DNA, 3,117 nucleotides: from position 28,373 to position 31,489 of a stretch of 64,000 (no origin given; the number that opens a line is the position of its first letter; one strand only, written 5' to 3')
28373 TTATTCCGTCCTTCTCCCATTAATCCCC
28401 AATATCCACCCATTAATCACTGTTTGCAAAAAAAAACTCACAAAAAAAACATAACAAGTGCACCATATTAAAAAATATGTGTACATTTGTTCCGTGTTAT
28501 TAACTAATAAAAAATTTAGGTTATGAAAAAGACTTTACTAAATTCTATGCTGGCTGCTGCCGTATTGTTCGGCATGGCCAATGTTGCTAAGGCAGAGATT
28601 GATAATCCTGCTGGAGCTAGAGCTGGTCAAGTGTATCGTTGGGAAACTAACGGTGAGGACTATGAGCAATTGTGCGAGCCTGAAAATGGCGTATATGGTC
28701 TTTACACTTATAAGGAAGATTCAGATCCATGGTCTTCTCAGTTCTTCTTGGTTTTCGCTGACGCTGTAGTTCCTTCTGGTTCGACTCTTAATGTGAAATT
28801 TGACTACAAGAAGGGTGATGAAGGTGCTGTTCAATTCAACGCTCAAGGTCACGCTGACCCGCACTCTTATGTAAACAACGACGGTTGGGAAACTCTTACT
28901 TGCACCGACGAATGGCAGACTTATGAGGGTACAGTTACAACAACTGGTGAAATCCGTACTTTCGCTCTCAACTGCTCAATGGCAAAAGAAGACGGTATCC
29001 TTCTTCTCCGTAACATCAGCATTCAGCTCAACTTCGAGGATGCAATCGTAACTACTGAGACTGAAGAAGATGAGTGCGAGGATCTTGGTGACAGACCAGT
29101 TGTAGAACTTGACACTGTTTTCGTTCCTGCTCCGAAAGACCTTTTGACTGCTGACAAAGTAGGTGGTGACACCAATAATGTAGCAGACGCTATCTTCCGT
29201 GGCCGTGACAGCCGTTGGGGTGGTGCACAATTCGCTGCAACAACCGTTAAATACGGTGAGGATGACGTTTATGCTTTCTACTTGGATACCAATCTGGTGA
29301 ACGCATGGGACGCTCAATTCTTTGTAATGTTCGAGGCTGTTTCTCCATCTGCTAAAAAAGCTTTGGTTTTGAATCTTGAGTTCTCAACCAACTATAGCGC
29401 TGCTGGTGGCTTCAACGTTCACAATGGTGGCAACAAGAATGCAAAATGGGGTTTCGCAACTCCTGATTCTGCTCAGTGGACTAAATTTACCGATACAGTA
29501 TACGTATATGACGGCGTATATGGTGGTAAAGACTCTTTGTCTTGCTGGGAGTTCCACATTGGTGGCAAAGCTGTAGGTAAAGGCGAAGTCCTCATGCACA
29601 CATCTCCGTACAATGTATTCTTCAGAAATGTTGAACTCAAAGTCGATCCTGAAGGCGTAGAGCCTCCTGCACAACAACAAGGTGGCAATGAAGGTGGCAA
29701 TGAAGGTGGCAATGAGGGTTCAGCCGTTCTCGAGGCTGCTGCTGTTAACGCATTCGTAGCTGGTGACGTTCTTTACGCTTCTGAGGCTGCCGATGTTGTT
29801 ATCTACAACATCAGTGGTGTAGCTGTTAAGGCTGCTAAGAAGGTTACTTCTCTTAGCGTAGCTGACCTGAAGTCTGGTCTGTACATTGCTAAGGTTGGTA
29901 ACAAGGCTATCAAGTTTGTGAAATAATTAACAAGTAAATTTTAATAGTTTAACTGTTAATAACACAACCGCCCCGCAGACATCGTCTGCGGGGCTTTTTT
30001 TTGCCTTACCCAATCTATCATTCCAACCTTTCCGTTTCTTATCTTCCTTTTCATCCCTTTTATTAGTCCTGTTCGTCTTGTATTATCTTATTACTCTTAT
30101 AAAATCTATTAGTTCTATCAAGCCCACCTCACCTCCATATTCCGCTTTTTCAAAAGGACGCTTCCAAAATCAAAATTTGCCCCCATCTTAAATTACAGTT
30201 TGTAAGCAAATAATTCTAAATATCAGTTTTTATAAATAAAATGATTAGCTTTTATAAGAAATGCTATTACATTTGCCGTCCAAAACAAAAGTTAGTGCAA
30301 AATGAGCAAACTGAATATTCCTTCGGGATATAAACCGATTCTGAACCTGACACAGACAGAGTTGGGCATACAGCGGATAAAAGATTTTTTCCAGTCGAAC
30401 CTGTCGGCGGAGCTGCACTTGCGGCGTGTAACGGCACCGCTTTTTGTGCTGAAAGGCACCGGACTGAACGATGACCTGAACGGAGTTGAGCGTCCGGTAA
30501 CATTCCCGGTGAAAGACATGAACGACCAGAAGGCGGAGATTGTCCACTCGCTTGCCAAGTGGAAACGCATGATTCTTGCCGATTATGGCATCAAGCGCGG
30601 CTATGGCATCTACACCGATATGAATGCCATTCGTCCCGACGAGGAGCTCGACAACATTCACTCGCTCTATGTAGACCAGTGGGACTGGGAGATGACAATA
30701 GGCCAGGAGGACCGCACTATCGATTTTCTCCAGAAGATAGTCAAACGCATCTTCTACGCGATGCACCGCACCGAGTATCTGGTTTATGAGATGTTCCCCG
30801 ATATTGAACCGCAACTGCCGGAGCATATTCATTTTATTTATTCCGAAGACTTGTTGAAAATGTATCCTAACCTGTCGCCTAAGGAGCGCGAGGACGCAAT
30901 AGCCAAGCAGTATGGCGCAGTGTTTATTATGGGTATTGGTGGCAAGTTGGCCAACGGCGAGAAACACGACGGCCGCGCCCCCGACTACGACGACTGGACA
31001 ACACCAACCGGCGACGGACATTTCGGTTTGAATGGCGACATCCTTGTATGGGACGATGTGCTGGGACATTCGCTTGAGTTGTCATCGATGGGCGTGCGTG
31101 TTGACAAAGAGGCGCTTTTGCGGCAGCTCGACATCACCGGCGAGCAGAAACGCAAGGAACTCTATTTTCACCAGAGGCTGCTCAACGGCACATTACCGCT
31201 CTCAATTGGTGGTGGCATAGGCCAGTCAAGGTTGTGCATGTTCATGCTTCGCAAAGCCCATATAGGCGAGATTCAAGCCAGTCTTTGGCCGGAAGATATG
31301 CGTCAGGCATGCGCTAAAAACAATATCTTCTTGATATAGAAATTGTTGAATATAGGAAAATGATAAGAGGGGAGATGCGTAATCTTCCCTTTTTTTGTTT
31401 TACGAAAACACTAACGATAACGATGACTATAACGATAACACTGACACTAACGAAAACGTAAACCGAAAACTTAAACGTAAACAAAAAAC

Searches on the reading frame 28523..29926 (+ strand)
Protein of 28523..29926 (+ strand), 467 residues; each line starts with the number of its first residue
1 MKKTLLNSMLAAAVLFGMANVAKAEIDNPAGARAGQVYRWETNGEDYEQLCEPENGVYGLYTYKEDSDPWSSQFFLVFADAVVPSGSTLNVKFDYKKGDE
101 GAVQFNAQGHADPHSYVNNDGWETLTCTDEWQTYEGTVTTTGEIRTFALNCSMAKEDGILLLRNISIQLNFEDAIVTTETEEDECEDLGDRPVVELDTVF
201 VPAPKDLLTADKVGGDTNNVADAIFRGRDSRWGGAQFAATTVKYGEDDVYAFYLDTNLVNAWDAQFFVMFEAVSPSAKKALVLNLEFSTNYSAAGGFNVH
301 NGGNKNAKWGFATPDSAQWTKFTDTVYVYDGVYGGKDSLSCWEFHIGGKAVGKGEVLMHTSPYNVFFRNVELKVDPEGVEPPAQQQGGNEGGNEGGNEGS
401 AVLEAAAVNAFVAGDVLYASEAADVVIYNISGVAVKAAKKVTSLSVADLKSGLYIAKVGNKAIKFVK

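Call 17: search_protein_families(library=pfam, proteins=[window:28523-29926:+], max_evalue=0.00001)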
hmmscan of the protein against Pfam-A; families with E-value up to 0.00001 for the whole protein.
window:28523-29926:+ (467 aa): 0 families

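Call 57: search_protein_families(library=pfam, proteins=[window:28523-29926:+], max_evalue=0.001)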
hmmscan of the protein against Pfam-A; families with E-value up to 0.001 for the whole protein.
window:28523-29926:+ (467 aa): 2 families
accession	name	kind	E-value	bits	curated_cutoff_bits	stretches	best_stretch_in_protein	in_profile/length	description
PF02018.23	CBM_4_9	-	0.00017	22.4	25.9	1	35-149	12-127/136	Carbohydrate binding domain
PF18962.6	Por_Secre_tail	-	0.00072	20.2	27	0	421-465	20-69/75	Secretion system C-terminal sorting domain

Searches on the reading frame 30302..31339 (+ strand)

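Call 57: search_protein_families(library=pfam, proteins=[window:30302-31339:+], max_evalue=0.001)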
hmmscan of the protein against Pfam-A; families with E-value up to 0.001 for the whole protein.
window:30302-31339:+ (345 aa): 2 families
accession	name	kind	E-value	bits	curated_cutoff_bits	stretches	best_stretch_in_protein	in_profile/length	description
PF03590.20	AsnA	-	2.2e-107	358.4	27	1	22-254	3-226/228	Aspartate-ammonia ligase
PF00152.25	tRNA-synt_2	-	1.9e-05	24.3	25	1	113-325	103-302/308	tRNA synthetases class II (D, K and N)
